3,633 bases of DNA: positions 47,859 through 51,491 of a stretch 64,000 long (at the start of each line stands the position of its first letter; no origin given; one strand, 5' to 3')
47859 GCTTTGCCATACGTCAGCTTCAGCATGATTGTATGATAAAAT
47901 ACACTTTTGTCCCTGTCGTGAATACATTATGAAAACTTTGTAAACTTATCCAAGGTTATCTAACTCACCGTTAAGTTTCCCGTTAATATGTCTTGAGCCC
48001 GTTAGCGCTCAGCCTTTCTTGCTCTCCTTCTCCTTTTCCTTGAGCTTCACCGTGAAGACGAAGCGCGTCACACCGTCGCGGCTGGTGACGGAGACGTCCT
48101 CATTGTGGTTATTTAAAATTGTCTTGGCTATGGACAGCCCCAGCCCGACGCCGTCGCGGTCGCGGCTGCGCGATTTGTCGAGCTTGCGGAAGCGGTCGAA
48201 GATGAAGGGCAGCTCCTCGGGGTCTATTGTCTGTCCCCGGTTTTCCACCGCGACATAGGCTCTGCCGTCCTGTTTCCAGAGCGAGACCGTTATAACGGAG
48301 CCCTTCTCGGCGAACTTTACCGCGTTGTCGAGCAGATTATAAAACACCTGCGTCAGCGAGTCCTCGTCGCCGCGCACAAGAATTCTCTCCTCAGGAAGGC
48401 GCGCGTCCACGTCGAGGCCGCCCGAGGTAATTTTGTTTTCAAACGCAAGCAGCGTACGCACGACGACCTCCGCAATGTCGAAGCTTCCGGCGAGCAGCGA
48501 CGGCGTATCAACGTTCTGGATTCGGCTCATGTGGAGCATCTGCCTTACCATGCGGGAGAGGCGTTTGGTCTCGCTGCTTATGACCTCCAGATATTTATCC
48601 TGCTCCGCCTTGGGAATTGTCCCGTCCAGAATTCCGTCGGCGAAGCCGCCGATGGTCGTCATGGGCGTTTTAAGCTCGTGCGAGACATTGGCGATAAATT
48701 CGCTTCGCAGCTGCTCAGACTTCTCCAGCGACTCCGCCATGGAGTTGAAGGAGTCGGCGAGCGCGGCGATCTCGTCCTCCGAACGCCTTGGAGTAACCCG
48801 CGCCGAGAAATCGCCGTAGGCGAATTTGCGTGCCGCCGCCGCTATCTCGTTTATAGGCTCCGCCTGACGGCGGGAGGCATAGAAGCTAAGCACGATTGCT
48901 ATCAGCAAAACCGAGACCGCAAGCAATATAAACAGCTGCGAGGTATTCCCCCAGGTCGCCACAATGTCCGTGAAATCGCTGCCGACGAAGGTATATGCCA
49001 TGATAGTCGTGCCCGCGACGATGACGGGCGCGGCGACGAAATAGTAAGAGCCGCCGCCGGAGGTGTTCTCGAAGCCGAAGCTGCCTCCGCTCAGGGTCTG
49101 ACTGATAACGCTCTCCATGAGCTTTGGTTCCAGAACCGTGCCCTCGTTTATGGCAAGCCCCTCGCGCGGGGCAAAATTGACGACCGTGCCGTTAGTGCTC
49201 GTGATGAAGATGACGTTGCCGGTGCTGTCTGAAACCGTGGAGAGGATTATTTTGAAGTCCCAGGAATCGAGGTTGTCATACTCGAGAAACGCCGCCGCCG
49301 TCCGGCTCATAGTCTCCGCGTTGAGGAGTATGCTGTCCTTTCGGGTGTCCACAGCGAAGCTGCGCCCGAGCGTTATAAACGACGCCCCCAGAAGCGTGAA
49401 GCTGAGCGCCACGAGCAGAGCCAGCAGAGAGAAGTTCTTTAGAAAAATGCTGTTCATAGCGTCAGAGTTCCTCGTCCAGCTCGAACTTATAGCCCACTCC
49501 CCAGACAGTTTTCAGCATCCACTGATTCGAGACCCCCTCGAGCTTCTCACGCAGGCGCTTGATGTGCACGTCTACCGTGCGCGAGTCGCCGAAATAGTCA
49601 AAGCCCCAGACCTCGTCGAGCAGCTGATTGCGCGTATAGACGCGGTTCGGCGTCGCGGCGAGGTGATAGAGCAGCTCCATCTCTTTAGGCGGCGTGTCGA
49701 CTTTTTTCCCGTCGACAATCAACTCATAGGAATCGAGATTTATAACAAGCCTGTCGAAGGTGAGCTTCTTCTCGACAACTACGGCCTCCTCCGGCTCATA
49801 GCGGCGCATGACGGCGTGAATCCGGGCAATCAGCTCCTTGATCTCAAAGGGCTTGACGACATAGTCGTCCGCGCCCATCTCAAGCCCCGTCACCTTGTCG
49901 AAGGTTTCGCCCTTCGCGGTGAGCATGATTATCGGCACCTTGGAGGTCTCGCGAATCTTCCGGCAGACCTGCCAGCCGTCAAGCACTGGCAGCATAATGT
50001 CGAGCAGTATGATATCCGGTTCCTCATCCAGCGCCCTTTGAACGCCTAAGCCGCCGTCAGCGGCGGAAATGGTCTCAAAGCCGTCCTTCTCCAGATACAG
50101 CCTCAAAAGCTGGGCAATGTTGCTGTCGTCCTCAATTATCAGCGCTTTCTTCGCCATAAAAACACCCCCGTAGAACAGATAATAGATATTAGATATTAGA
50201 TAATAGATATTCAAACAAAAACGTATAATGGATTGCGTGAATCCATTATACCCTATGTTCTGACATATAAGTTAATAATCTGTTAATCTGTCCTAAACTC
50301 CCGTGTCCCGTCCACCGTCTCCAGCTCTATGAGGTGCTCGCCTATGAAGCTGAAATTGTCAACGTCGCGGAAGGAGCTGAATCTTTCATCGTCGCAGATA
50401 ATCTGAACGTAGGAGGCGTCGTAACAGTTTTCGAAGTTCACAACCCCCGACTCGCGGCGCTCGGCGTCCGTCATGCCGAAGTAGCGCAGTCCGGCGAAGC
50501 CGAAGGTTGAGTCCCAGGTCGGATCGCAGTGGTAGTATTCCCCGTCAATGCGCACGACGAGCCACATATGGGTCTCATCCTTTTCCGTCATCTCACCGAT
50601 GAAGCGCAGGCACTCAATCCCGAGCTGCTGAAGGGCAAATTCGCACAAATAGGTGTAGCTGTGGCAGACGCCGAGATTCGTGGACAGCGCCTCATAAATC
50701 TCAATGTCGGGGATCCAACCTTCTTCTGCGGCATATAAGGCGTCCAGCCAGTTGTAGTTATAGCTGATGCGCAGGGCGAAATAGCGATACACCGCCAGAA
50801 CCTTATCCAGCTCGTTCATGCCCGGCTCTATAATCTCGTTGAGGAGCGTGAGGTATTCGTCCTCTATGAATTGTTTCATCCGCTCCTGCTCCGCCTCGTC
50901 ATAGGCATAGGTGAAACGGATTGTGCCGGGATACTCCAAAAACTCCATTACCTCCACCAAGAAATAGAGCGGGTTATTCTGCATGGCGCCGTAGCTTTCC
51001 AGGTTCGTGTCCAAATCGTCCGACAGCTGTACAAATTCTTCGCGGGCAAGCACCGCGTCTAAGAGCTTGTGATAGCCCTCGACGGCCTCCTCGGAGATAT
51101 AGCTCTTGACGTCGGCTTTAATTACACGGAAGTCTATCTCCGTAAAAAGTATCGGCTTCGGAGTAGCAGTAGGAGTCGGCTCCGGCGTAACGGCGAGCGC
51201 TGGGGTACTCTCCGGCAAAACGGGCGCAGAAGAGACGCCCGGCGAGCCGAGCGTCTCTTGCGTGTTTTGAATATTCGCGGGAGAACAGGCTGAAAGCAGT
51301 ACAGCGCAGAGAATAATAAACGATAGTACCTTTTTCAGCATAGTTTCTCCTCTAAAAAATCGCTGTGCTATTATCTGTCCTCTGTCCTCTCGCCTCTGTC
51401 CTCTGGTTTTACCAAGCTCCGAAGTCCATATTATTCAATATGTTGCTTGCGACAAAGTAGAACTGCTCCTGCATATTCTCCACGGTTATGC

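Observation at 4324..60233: Recurrent composite intergenic element: about five tandem heptamers (AGATAAT type) fused to a GTCGCG-loop-CGCGAC hairpin, 13 copies in 64 kb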

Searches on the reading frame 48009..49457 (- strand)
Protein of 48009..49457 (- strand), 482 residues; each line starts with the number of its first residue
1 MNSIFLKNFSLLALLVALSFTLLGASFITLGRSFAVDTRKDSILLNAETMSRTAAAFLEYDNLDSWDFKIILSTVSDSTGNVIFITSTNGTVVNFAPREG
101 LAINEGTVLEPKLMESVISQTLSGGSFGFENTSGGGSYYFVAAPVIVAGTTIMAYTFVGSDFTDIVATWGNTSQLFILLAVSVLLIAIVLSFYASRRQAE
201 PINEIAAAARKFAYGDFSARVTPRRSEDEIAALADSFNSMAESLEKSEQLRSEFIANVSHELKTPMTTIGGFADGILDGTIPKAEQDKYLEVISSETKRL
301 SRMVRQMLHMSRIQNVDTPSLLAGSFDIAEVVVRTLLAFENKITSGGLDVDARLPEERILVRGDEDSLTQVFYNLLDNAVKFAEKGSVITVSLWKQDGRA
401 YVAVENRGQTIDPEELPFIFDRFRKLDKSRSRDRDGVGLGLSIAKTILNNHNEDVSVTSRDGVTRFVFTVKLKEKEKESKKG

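Call 13: search_protein_families(library=pfam, proteins=[window:48009-49457:-])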
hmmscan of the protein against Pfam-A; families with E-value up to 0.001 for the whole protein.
window:48009-49457:- (482 aa): 4 families
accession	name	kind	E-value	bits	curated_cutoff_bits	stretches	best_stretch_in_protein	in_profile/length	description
PF02518.31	HATPase_c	-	2.1e-25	89.7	26.4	1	363-473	1-110/111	Histidine kinase-, DNA gyrase B-, and HSP90-like ATPase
PF00512.31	HisKA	-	5.5e-19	68.4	26.9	1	251-315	2-65/66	His Kinase A (phospho-acceptor) domain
PF00672.30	HAMP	-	1.9e-14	54.2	25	1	195-245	3-52/53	HAMP domain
PF14501.12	HATPase_c_5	-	2.3e-07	31.1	22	1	368-463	6-94/102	GHKL domain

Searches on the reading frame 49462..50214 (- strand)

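Call 13: search_protein_families(library=pfam, proteins=[window:49462-50214:-])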
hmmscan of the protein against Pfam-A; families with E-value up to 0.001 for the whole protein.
window:49462-50214:- (250 aa): 2 families
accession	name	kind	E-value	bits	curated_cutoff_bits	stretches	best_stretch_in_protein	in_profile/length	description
PF00072.30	Response_reg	-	2.9e-28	98.7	30.2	1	25-132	2-110/111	Response regulator receiver domain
PF00486.34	Trans_reg_C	-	3.7e-27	94.6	26.2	1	169-244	1-77/77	Transcriptional regulatory protein, C terminal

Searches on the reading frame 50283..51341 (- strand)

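Call 13: search_protein_families(library=pfam, proteins=[window:50283-51341:-])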
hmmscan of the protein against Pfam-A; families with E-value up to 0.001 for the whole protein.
window:50283-51341:- (352 aa): 2 families
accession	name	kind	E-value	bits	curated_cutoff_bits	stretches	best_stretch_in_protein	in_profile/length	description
PF01841.26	Transglut_core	-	7.8e-08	33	23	1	166-274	3-108/108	Transglutaminase-like superfamily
PF04473.18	DUF553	-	3.9e-06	26.8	20.5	1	168-273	7-112/140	Transglutaminase-like domain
